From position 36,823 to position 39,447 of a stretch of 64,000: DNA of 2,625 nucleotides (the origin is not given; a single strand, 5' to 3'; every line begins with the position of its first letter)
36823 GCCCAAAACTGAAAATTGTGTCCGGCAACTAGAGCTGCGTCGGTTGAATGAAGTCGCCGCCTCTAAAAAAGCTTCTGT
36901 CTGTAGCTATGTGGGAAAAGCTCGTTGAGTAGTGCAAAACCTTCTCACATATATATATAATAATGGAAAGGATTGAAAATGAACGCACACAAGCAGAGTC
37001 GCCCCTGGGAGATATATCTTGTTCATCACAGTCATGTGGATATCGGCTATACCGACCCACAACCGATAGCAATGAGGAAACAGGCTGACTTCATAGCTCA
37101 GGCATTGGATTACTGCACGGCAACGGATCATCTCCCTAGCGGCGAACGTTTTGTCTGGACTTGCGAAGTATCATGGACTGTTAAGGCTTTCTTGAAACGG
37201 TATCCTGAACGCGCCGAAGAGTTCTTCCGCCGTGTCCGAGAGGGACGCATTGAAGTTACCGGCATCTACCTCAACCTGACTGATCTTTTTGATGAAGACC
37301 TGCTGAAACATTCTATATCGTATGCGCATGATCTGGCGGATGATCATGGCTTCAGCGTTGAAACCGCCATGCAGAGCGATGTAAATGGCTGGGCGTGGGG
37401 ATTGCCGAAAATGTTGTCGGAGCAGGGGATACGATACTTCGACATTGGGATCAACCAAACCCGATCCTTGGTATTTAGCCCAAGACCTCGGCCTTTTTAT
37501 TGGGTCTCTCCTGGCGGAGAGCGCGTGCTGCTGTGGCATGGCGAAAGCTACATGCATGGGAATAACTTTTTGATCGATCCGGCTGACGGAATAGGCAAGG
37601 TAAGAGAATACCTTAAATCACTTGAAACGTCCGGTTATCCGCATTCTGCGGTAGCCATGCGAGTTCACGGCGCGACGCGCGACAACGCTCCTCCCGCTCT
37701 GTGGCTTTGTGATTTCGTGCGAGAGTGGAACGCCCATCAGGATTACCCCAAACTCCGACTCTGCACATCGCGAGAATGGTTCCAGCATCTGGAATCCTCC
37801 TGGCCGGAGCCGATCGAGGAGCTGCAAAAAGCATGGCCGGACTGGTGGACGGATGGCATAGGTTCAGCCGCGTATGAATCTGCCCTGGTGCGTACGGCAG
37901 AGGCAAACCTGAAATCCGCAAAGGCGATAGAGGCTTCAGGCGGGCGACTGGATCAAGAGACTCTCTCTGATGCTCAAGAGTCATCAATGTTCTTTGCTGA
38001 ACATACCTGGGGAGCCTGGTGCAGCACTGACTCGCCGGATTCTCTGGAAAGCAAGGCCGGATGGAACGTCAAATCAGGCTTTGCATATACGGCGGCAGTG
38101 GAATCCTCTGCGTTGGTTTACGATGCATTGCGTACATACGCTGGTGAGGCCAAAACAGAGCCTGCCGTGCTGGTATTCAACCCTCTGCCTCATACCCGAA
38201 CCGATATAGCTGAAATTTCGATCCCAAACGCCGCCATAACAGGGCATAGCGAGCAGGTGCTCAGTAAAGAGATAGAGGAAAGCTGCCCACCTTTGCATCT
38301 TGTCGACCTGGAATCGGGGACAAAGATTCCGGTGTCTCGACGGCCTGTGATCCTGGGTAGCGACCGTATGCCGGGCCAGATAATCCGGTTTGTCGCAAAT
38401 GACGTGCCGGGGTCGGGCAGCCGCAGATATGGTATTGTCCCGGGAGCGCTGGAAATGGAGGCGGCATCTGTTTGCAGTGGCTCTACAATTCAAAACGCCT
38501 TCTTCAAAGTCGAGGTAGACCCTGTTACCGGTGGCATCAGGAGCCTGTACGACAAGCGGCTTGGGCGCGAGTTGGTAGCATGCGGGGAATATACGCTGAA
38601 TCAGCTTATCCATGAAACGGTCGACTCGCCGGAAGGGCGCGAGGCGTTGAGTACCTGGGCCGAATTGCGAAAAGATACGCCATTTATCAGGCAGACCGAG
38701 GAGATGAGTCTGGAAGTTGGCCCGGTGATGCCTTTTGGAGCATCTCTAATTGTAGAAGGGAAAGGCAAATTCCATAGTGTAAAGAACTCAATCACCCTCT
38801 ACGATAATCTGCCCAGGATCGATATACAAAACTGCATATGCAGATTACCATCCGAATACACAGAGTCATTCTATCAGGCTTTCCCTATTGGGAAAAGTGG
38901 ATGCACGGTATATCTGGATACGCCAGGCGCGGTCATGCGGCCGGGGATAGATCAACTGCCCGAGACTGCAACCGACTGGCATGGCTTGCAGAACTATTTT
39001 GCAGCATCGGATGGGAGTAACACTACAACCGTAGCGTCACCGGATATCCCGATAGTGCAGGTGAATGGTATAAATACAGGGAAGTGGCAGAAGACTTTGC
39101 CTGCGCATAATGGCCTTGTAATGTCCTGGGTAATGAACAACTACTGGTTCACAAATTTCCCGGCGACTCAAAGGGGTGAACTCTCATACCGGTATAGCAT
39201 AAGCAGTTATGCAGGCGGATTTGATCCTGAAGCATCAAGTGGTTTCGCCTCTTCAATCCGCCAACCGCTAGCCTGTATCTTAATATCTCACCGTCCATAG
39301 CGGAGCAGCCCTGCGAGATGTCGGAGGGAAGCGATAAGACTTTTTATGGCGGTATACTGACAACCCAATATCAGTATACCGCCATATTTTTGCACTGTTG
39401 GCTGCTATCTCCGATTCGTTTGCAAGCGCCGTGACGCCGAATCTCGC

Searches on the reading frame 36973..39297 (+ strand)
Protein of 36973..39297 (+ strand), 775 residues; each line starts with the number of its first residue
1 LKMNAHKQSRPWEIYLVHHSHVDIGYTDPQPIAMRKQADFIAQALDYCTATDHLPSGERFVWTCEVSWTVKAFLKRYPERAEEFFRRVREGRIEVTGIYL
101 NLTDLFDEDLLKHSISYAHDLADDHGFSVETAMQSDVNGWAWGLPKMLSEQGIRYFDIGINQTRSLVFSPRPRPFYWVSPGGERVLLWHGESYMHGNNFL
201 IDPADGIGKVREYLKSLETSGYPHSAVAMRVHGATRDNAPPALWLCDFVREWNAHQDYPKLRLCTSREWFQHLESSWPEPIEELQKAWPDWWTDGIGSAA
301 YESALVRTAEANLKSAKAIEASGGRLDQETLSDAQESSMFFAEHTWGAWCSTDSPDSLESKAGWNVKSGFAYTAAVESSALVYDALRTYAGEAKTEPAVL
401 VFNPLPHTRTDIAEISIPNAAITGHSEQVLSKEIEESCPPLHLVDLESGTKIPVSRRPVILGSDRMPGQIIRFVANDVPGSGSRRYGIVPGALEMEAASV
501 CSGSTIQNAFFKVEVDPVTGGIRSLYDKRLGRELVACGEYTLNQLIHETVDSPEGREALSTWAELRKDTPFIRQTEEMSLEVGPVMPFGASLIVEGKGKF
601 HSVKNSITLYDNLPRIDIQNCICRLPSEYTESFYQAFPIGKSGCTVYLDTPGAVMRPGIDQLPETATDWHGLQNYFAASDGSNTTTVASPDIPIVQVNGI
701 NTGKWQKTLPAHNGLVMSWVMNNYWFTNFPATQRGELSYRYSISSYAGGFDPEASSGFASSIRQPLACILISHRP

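Call 65: search_protein_families(library=pfam, proteins=[window:36973-39297:+])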
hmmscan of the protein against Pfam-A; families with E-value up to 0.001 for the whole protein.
window:36973-39297:+ (775 aa): 2 families
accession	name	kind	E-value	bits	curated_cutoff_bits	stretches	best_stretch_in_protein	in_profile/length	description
PF01074.27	Glyco_hydro_38N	-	1.3e-19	71.1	25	1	14-278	2-259/270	Glycosyl hydrolases family 38 N-terminal domain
PF07748.19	Glyco_hydro_38C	-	4.9e-05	24.1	25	1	506-622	1-111/206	Glycosyl hydrolases family 38 C-terminal domain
